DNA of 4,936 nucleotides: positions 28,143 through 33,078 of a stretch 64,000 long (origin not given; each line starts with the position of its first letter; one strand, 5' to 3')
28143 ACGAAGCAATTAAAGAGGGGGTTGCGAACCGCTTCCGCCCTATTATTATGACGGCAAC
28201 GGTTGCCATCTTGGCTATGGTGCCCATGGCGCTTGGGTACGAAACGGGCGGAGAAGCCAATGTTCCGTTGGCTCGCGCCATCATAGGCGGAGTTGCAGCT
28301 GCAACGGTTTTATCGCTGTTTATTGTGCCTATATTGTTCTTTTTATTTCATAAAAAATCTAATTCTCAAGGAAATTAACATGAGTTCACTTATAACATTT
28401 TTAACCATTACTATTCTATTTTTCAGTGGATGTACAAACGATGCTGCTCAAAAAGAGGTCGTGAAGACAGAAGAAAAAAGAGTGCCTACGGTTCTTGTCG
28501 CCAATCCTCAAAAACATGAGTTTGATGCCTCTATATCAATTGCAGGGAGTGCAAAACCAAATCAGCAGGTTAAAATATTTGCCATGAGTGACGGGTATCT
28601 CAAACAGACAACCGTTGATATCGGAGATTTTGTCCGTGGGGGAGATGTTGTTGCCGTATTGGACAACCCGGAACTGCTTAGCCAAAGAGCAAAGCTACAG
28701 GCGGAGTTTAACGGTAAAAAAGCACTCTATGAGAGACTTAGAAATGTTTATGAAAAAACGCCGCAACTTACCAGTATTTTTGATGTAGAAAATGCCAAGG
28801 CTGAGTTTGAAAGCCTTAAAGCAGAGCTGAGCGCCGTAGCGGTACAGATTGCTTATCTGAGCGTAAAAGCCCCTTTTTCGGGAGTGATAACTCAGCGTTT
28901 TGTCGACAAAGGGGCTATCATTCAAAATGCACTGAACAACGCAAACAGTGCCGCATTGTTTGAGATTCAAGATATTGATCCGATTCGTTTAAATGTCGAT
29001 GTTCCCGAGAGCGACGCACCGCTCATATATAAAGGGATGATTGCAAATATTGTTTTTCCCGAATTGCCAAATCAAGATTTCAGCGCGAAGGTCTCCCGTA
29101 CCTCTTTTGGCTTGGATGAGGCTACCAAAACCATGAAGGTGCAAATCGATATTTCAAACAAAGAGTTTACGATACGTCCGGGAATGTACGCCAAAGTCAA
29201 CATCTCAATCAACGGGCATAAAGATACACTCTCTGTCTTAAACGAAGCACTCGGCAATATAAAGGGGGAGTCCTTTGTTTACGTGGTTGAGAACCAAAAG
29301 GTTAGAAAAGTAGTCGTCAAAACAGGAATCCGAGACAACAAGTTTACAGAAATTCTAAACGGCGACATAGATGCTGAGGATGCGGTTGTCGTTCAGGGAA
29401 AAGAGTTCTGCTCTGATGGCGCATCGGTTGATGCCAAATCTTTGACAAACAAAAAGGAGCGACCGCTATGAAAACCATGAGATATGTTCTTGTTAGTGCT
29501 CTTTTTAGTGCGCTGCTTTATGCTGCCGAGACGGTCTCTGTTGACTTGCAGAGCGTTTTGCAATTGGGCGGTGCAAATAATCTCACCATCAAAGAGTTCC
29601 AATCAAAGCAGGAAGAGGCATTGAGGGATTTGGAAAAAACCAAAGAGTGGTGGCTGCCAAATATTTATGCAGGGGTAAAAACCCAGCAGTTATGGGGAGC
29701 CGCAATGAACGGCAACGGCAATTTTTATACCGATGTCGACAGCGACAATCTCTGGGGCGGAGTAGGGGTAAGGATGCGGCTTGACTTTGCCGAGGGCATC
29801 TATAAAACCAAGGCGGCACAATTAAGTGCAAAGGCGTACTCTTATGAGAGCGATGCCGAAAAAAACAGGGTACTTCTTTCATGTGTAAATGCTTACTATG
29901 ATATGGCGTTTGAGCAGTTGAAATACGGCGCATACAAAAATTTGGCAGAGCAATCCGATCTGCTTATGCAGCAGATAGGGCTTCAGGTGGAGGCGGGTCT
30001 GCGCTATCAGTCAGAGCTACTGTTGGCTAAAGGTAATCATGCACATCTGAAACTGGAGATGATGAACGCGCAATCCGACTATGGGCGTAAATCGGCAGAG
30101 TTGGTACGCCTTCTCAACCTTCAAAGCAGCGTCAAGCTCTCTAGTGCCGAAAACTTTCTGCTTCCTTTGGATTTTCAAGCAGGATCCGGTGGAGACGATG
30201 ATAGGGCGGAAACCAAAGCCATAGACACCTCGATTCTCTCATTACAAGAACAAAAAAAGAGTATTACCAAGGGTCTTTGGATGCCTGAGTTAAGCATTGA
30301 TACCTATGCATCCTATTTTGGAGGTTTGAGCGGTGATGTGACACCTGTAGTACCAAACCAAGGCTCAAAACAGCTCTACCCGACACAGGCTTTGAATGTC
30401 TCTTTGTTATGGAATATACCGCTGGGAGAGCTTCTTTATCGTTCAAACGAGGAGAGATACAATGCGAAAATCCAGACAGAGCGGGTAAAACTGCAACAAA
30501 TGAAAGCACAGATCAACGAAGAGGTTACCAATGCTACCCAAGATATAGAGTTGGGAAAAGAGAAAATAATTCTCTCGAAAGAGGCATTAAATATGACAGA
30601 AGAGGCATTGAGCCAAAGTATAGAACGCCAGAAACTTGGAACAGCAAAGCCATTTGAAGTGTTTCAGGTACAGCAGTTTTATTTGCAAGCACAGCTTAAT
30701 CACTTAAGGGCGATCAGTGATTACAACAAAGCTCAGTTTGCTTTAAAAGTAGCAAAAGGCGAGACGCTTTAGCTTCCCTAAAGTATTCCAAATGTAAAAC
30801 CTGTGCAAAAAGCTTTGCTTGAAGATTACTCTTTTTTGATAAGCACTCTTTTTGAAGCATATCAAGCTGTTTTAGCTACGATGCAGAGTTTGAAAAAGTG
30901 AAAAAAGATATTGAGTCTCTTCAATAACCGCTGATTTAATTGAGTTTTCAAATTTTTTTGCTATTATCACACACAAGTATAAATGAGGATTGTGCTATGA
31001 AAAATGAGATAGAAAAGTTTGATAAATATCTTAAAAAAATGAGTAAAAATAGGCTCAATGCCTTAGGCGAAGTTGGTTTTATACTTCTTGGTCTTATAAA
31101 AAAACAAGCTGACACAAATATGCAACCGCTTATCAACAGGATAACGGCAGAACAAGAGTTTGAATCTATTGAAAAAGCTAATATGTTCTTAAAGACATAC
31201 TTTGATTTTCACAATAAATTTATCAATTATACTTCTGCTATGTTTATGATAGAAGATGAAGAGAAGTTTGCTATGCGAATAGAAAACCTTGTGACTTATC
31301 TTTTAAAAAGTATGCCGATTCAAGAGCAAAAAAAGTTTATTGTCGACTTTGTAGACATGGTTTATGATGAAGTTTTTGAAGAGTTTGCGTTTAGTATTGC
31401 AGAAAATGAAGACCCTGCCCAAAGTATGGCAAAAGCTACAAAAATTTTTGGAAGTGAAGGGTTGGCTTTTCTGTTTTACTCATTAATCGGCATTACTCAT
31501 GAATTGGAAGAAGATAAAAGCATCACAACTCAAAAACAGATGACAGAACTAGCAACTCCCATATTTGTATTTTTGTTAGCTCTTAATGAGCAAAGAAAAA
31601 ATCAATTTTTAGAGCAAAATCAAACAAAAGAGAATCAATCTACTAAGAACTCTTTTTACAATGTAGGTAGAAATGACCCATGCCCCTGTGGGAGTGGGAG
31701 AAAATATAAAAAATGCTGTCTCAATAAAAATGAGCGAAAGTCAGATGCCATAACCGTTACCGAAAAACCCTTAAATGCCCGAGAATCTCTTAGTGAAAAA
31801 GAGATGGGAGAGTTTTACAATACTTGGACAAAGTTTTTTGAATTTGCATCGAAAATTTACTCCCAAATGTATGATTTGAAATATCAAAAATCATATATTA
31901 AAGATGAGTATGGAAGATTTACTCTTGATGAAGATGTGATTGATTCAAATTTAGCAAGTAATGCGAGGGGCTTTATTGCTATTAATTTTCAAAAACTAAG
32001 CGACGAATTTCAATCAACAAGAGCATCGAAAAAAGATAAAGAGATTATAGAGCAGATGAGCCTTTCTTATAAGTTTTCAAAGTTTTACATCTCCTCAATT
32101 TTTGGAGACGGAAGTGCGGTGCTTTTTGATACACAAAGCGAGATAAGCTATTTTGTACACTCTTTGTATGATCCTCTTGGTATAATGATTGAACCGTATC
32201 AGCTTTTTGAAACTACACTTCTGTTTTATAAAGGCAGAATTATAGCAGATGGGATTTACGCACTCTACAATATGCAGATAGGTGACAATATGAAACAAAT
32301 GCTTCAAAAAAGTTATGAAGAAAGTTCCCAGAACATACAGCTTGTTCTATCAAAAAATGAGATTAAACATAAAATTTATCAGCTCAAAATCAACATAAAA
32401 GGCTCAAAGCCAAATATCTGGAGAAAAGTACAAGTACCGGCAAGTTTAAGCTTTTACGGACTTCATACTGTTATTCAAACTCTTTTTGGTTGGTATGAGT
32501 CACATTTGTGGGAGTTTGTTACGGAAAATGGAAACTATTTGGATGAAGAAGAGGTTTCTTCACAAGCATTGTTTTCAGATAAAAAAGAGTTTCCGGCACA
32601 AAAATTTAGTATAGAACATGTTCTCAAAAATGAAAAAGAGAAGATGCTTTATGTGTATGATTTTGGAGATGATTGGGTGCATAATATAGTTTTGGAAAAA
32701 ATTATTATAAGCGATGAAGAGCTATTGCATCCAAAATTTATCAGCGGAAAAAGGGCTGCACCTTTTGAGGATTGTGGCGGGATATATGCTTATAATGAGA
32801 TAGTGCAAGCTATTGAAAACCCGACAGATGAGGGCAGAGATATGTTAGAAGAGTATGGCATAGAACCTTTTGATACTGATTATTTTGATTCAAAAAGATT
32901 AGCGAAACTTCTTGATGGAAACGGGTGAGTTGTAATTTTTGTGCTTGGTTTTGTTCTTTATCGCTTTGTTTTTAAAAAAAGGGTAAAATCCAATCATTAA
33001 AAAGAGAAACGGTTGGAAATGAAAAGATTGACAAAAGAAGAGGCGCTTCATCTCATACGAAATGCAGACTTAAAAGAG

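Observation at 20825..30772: Candidate undescribed regulon: two-component system + exported YyaL thioredoxin-domain protein + RND efflux pump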

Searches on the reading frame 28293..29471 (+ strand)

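Call 6: search_protein_families(library=pfam, proteins=[window:28293-29471:+])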
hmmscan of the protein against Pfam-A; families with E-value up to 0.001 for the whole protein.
window:28293-29471:+ (392 aa): 3 families
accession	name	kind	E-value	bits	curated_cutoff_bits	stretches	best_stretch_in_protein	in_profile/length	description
PF16576.10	HlyD_D23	-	9.4e-26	90.9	30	1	90-300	17-214/214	Barrel-sandwich domain of CusB or HlyD membrane-fusion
PF13437.12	HlyD_3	-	5.4e-13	50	22.2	1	191-297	2-106/106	HlyD family secretion protein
PF20369.3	DUF6664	-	0.00073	20.6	27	0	127-170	17-60/105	Family of unknown function (DUF6664)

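Call 7: search_protein_families(library=ncbifam, proteins=[window:28293-29471:+], max_evalue=0.00001)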
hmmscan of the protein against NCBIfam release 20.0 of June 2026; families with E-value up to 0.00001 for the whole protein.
window:28293-29471:+ (392 aa): 15 families
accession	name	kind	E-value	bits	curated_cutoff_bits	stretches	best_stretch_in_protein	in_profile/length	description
TIGR01730.1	RND_mfp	subfamily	1.8e-52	178.3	94.9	1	67-380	1-320/322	efflux RND transporter periplasmic adaptor subunit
TIGR00999.1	8a0102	subfamily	4.1e-34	117.9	319.3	1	111-371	1-268/271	CzcB/NccB family metal efflux transporter periplasmic adaptor subunit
NF008589.1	PRK11556.1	equivalog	2.1e-15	56.6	391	1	55-380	47-386/392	MdtA/MuxA family multidrug efflux RND transporter periplasmic adaptor subunit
NF007303.0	PRK09783.1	subfamily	9.2e-15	54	390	1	181-370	208-389/414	copper/silver efflux system membrane fusion protein CusB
NF033138.2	RND-peri-MexC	equivalog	2.8e-14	53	625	1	33-382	9-372/375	MexC family multidrug efflux RND transporter periplasmic adaptor subunit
NF007132.1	PRK09578.1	equivalog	5.8e-14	51.6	512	1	31-382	9-376/396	MexX/AxyX family multidrug efflux RND transporter periplasmic adaptor subunit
NF008606.0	PRK11578.1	equivalog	1.8e-12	47.1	342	1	73-368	42-363/371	macrolide transporter subunit MacA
NF045904.1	RND-peri-MexE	equivalog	1.1e-11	44.3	714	1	36-385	12-372/390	multidrug efflux RND transporter periplasmic adaptor subunit MexE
NF011604.1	PRK15030.1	equivalog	1.7e-11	43.8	765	1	162-388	147-382/397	multidrug efflux RND transporter periplasmic adaptor subunit AcrA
NF045680.1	DiMtlExpIhpB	equivalog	1.1e-10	41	450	1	189-360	138-302/326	divalent metal ion exporter adaptor subunit IhpB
TIGR03794.1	NHLM_micro_HlyD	equivalog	1.7e-08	33.8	156.2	0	91-140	57-106/421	NHLP bacteriocin system secretion protein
NF033834.1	RND_adapt_MexA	exception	6e-08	32.2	750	1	29-240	6-205/373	multidrug efflux RND transporter periplasmic adaptor subunit MexA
NF002939.0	PRK03598.1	equivalog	2e-07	30.5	393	0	164-213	180-229/332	secretion protein HlyD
TIGR01843.1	type_I_hlyD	subfamily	3.3e-06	26.3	208.65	0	89-157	39-108/422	HlyD family type I secretion periplasmic adaptor subunit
TIGR00998.1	8a0101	subfamily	6.8e-06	25.2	390.8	0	152-269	169-280/334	EmrA/EmrK family multidrug efflux transporter periplasmic adaptor subunit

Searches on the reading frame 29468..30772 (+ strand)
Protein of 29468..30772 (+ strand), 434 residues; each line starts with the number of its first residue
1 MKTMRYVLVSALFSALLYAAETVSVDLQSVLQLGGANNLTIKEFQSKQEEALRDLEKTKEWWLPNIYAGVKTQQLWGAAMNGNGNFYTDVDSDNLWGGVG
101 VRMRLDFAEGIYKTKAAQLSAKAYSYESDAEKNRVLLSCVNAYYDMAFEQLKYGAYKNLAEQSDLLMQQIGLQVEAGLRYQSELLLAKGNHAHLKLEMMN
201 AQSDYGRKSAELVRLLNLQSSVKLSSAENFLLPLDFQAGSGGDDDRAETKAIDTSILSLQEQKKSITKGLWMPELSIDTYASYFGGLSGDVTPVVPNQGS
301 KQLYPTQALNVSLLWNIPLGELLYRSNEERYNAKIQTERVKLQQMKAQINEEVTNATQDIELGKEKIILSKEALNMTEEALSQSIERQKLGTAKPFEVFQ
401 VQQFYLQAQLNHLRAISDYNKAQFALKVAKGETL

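Call 6: search_protein_families(library=pfam, proteins=[window:29468-30772:+])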
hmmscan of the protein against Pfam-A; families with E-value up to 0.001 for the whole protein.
window:29468-30772:+ (434 aa): 1 family
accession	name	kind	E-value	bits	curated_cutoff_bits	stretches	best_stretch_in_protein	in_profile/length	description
PF02321.23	OEP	-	2.5e-31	109.4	22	2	248-431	14-187/187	Outer membrane efflux protein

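Call 7: search_protein_families(library=ncbifam, proteins=[window:29468-30772:+], max_evalue=0.00001)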
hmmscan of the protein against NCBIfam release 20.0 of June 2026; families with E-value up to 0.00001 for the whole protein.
window:29468-30772:+ (434 aa): 1 family
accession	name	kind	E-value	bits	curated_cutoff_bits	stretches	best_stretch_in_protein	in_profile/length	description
TIGR01844.1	type_I_sec_TolC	subfamily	2e-06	27.1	225.15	0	26-432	4-399/414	TolC family outer membrane protein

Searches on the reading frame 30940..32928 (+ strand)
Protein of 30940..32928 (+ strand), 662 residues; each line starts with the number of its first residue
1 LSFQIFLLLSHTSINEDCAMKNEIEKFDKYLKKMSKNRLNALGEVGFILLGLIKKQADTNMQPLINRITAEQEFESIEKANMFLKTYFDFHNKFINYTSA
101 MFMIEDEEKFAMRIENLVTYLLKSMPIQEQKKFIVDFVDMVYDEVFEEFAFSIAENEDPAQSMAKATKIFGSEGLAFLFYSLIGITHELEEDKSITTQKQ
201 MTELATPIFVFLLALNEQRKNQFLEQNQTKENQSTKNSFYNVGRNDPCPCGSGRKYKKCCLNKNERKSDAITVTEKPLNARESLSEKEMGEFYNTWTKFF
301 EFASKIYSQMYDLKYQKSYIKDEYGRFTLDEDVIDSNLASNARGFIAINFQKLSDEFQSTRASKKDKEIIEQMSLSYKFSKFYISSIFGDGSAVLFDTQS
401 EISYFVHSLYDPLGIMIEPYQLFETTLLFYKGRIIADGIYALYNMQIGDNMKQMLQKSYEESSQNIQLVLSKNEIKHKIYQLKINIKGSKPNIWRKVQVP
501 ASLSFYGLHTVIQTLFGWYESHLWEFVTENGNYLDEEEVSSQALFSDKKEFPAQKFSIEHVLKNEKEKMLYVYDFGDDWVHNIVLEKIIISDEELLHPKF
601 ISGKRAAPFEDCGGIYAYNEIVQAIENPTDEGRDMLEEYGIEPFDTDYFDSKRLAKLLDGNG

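Call 6: search_protein_families(library=pfam, proteins=[window:30940-32928:+])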
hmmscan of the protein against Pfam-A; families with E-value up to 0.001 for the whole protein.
window:30940-32928:+ (662 aa): 2 families
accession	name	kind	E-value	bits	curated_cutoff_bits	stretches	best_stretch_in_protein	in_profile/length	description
PF07929.16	PRiA4_ORF3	-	7.2e-51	172.8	26.6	1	478-652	1-172/173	Plasmid pRiA4b ORF-3-like protein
PF02810.21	SEC-C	-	9.3e-10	38.6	20.4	1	244-261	1-18/19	SEC-C motif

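Call 7: search_protein_families(library=ncbifam, proteins=[window:30940-32928:+], max_evalue=0.00001)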
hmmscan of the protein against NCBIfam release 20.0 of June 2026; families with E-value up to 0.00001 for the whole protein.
window:30940-32928:+ (662 aa): 6 families
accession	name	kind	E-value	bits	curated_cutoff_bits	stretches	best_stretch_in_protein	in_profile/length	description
NF004088.0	PRK05590.1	equivalog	9.2e-10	39.1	140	1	224-261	129-164/166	hypothetical protein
NF007704.0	PRK10396.1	equivalog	1.1e-09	38.6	149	1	222-261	181-220/221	hypothetical protein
TIGR04102.1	SWIM_PBPRA1643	hypoth_equivalog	1.3e-09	38.5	68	1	214-260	61-107/108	PBPRA1643 family SWIM/SEC-C metal-binding motif protein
NF002449.0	PRK01617.1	equivalog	3.1e-08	34.1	141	1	241-260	133-152/154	hypothetical protein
NF002592.0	PRK02250.1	equivalog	1.7e-07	31.5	158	1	233-260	139-166/167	hypothetical protein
NF001213.0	PRK00183.1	equivalog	1.3e-06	28.5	158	1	240-261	132-153/157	hypothetical protein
